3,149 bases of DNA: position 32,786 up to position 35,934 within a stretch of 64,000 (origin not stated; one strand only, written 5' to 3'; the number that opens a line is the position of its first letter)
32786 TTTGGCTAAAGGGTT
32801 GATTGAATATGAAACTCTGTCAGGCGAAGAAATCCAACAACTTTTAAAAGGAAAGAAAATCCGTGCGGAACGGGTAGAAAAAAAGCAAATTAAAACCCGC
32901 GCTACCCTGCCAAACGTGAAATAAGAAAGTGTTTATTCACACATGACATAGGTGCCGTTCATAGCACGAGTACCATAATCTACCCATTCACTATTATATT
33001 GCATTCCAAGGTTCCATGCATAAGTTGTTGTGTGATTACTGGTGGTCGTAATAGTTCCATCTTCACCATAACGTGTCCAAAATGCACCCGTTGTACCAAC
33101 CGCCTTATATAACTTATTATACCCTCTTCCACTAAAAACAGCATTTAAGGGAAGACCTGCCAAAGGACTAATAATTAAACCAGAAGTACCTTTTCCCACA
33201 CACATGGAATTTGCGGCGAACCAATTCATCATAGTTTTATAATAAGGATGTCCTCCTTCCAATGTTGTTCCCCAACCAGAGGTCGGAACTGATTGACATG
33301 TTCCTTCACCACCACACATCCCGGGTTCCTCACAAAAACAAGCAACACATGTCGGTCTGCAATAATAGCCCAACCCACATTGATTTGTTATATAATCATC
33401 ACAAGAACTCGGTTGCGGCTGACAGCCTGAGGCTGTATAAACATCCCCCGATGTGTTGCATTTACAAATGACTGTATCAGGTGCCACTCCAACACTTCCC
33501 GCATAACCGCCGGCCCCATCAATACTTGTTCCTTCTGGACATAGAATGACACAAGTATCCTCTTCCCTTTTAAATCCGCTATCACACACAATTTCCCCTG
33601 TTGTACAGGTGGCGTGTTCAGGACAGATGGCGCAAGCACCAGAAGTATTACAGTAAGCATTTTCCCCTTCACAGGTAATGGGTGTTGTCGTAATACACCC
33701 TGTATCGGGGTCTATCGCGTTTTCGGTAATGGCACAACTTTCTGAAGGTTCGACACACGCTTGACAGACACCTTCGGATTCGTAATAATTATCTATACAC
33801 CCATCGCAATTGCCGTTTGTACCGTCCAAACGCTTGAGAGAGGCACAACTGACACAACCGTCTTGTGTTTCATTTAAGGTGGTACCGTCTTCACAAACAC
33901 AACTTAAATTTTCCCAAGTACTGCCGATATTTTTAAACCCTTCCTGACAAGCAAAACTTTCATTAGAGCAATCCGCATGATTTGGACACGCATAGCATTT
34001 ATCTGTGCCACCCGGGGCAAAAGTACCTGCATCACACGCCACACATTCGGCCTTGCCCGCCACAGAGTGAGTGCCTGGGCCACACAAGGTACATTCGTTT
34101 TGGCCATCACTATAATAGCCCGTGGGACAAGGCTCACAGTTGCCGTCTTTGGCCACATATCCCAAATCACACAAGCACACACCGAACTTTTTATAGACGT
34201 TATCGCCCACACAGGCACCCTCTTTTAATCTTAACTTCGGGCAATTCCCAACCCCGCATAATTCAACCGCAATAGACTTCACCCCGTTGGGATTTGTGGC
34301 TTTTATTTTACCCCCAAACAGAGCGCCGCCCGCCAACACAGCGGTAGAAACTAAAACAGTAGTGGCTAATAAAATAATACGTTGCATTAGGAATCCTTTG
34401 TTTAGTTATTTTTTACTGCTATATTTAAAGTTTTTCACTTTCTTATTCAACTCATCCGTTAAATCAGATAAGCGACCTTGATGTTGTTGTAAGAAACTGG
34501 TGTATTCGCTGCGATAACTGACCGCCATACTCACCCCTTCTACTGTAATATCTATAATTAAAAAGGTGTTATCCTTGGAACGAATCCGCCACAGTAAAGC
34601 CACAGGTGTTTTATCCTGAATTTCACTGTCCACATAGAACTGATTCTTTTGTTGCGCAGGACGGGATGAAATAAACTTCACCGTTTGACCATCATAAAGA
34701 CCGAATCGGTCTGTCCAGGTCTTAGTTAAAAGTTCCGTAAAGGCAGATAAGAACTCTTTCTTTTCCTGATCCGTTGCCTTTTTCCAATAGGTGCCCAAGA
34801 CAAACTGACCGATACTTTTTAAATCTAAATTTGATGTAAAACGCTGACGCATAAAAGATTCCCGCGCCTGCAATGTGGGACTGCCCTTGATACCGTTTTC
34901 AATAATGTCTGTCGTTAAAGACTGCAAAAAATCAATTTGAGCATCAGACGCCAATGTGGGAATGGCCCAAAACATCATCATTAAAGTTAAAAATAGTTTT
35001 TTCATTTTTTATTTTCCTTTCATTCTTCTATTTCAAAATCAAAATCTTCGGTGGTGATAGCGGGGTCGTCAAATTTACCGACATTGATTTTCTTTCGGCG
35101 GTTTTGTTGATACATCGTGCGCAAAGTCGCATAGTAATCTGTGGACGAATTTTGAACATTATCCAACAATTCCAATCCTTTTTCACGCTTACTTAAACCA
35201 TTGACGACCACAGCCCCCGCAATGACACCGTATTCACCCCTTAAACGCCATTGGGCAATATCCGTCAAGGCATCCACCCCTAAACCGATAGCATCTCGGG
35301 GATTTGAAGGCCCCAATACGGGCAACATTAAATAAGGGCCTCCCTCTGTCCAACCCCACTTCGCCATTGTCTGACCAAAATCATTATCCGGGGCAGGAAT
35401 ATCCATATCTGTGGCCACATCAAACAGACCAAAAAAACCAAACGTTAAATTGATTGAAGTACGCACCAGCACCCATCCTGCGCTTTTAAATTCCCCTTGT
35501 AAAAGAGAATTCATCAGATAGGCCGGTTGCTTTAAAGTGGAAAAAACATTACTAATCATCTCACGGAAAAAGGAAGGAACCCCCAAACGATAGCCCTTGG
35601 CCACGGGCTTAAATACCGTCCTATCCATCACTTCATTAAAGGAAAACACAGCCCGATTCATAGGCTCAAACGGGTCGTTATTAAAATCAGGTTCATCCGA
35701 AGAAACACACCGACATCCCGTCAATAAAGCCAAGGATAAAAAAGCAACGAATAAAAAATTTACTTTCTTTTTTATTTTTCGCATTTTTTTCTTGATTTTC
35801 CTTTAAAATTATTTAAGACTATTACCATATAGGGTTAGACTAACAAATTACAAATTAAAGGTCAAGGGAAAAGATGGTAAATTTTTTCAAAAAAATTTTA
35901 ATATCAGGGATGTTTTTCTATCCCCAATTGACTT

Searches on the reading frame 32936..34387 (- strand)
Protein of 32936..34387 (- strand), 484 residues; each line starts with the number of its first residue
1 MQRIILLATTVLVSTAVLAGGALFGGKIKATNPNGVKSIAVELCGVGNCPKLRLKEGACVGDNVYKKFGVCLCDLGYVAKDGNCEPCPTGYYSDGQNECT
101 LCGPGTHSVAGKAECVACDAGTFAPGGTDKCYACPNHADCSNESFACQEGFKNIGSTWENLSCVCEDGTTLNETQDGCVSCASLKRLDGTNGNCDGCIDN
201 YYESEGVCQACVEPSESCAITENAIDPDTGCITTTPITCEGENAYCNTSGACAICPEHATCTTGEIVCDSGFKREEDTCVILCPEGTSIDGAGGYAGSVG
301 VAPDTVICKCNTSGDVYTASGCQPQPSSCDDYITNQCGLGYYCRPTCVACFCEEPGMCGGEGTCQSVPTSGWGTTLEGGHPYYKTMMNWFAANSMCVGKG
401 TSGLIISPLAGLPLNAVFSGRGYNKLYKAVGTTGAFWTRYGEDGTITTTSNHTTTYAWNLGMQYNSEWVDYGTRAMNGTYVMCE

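Call 38: search_protein_families(library=pfam, proteins=[window:32936-34387:-], max_evalue=0.001)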
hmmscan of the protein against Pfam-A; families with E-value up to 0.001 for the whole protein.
window:32936-34387:- (484 aa): 2 families
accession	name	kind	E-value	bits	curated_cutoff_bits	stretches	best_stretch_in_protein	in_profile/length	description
PF23091.2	TNFR_ELAPOR1_6th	-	4.2e-08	33.4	33.2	1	78-110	8-40/41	ELAPOR1-like, TNF receptor-like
PF07699.19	Ephrin_rec_like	-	0.00083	19.5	23.1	0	77-107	2-36/48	Tyrosine-protein kinase ephrin type A/B receptor-like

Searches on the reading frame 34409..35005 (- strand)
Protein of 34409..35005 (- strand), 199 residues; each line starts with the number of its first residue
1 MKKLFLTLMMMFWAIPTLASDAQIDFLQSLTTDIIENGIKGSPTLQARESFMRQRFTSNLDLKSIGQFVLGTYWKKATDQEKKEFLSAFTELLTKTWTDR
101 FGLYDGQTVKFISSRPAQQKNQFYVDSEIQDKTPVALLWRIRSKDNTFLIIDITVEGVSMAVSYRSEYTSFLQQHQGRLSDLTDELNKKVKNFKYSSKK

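Call 38: search_protein_families(library=pfam, proteins=[window:34409-35005:-], max_evalue=0.001)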
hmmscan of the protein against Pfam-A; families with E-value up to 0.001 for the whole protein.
window:34409-35005:- (199 aa): 1 family
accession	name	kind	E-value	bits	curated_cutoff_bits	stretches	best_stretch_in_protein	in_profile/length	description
PF05494.18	MlaC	-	1.7e-36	125.9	26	1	42-188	19-166/166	MlaC protein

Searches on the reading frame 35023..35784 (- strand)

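Call 38: search_protein_families(library=pfam, proteins=[window:35023-35784:-], max_evalue=0.001)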
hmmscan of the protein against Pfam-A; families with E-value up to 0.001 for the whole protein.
window:35023-35784:- (254 aa): 1 family
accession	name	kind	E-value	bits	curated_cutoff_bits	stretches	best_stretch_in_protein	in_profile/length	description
PF04333.18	MlaA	-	4.6e-63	212.8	25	1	36-231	2-194/195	MlaA lipoprotein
